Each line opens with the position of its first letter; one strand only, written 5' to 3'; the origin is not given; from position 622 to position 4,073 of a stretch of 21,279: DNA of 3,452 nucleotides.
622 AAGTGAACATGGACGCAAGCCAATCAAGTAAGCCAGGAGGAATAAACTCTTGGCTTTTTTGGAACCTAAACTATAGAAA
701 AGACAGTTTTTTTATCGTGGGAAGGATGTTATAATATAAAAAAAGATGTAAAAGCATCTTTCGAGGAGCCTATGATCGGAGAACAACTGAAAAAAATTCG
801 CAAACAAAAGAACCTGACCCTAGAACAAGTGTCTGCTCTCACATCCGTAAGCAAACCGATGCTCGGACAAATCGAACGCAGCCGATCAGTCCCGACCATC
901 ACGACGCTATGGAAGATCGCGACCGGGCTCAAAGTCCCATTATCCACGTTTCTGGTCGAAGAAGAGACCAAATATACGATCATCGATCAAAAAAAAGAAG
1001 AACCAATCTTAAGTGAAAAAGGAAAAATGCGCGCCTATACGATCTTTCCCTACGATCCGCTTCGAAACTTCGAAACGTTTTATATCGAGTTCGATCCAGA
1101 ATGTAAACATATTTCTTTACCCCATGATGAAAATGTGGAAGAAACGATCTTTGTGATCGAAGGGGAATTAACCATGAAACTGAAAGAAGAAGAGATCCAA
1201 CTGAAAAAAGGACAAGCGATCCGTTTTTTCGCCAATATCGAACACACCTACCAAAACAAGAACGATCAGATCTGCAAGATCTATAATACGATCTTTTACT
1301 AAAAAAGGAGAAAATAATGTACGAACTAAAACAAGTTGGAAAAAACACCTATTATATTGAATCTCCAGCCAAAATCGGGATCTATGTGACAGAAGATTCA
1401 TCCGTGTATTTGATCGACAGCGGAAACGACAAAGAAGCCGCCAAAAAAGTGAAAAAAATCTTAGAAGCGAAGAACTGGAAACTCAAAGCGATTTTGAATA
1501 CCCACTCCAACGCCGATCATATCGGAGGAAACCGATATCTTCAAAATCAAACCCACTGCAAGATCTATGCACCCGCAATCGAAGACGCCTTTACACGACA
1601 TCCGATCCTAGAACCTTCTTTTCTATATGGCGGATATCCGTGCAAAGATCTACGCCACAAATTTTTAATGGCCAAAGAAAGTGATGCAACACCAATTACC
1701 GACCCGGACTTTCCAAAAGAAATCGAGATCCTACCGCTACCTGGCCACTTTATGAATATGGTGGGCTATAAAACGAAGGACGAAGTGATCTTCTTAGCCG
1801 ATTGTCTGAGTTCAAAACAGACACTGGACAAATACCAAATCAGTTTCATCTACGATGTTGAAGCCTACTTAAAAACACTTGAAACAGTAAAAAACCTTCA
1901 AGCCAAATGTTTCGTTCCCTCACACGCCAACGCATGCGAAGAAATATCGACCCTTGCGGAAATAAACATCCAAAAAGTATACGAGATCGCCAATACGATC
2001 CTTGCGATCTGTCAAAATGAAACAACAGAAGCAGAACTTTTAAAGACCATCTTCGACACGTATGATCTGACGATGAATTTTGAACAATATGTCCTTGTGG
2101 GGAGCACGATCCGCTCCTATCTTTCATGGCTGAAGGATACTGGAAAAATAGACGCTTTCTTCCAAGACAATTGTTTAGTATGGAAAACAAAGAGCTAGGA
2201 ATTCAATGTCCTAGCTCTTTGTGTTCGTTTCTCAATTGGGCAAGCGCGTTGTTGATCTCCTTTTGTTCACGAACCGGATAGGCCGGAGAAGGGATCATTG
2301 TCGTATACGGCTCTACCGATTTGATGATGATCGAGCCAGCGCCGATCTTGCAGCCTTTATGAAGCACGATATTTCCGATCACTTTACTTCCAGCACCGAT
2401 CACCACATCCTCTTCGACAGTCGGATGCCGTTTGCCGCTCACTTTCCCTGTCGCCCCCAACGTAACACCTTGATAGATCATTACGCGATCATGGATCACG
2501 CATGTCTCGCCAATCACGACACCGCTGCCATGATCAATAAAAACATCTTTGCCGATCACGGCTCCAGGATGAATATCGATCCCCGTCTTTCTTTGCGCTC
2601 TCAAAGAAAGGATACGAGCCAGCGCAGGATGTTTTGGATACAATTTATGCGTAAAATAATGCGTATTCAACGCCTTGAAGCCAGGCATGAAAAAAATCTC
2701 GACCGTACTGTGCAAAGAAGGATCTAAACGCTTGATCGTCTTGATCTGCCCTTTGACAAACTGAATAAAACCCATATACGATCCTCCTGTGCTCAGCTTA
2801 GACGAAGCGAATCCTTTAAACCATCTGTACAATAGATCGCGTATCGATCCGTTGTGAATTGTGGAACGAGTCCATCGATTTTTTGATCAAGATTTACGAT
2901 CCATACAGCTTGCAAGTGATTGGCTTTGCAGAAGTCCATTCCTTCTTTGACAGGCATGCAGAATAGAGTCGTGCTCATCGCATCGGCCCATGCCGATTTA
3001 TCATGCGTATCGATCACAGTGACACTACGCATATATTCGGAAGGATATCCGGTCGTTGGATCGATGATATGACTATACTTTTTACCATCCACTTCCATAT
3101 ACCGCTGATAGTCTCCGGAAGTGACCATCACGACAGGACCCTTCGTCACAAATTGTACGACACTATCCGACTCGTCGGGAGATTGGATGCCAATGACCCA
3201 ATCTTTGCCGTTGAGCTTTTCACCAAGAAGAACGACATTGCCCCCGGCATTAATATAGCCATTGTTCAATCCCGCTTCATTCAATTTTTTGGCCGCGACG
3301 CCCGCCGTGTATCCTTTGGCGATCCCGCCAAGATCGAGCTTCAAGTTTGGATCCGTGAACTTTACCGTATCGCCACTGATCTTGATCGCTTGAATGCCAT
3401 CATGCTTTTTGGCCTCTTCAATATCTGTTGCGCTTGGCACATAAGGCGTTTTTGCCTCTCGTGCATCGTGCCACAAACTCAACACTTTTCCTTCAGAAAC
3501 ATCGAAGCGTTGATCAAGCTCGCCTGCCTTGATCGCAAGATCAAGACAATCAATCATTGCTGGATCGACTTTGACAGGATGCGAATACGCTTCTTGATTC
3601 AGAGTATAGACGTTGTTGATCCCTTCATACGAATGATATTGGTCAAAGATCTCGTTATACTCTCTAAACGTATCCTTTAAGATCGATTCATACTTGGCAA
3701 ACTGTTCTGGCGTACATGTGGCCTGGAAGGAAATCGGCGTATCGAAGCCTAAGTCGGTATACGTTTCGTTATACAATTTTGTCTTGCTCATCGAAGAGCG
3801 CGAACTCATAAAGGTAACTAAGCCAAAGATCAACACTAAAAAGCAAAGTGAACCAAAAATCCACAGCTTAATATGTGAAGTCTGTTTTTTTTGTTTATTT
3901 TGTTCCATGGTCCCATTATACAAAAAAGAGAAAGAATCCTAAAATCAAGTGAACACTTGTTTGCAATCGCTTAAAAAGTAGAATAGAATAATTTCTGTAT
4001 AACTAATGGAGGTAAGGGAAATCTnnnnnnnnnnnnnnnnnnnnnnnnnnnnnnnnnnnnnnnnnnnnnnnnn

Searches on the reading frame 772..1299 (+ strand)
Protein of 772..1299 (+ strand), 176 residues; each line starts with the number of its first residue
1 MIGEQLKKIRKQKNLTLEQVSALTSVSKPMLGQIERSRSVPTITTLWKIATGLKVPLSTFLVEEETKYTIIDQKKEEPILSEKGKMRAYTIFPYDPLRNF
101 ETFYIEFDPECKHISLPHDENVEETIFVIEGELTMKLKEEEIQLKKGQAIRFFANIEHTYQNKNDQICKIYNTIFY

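Call 57: search_protein_families(library=pfam, proteins=[window:772-1299:+], max_evalue=0.001)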
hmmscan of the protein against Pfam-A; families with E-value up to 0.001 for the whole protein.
window:772-1299:+ (176 aa): 5 families
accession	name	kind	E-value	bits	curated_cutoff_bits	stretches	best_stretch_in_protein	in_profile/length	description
PF01381.28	HTH_3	-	2.1e-13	50.5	23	1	6-59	1-54/55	Helix-turn-helix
PF07883.17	Cupin_2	-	9.2e-12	44.9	27.2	1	106-171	4-67/70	Cupin domain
PF13560.12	HTH_31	-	3.2e-07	31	27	1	3-56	3-57/64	Helix-turn-helix domain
PF12844.13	HTH_19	-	4.3e-07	30.2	30.2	1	3-61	1-59/64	Helix-turn-helix domain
PF13413.12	HTH_25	-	7.3e-05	23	24.6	1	5-38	1-34/62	Helix-turn-helix domain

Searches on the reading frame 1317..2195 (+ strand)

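Call 57: search_protein_families(library=pfam, proteins=[window:1317-2195:+], max_evalue=0.001)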
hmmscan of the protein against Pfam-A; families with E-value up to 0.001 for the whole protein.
window:1317-2195:+ (293 aa): 2 families
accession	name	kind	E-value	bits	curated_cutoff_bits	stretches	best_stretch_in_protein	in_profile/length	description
PF00753.33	Lactamase_B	-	4.6e-18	66.3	22.7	1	23-203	10-196/196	Metallo-beta-lactamase superfamily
PF19583.5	ODP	-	0.00018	21.9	27.2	1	24-191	8-163/194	ODP family beta lactamase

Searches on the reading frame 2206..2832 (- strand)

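Call 57: search_protein_families(library=pfam, proteins=[window:2206-2832:-], max_evalue=0.001)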
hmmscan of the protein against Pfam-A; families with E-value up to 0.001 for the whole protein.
window:2206-2832:- (209 aa): 2 families
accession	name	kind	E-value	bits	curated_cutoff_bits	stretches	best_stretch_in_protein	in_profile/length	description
PF00132.30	Hexapep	-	2.9e-13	49.3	27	1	136-170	1-35/36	Bacterial transferase hexapeptide (six repeats)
PF25084.1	LbH_EIF2B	-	7.6e-05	23.1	54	0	131-172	10-56/105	EIF2B subunit epsilon LbH domain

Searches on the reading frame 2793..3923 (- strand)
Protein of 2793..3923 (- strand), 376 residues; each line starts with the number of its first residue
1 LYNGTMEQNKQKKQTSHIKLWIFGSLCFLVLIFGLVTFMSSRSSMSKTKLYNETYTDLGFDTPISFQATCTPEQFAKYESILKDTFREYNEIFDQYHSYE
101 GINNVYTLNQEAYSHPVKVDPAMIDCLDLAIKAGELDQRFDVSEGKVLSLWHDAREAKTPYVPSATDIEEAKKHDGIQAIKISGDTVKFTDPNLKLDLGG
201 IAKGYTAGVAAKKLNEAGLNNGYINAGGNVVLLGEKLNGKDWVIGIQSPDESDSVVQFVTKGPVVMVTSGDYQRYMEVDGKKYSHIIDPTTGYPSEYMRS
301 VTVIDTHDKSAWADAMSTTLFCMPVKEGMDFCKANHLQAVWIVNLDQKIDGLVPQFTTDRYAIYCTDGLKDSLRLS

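Call 3: search_protein_families(library=pfam, proteins=[window:2793-3923:-], max_evalue=1)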
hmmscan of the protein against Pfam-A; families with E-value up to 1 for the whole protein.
window:2793-3923:- (376 aa): 1 family
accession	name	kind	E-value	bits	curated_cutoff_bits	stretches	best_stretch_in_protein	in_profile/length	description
PF02424.20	ApbE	-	3.6e-67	227.1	25.6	1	61-340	2-265/266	ApbE family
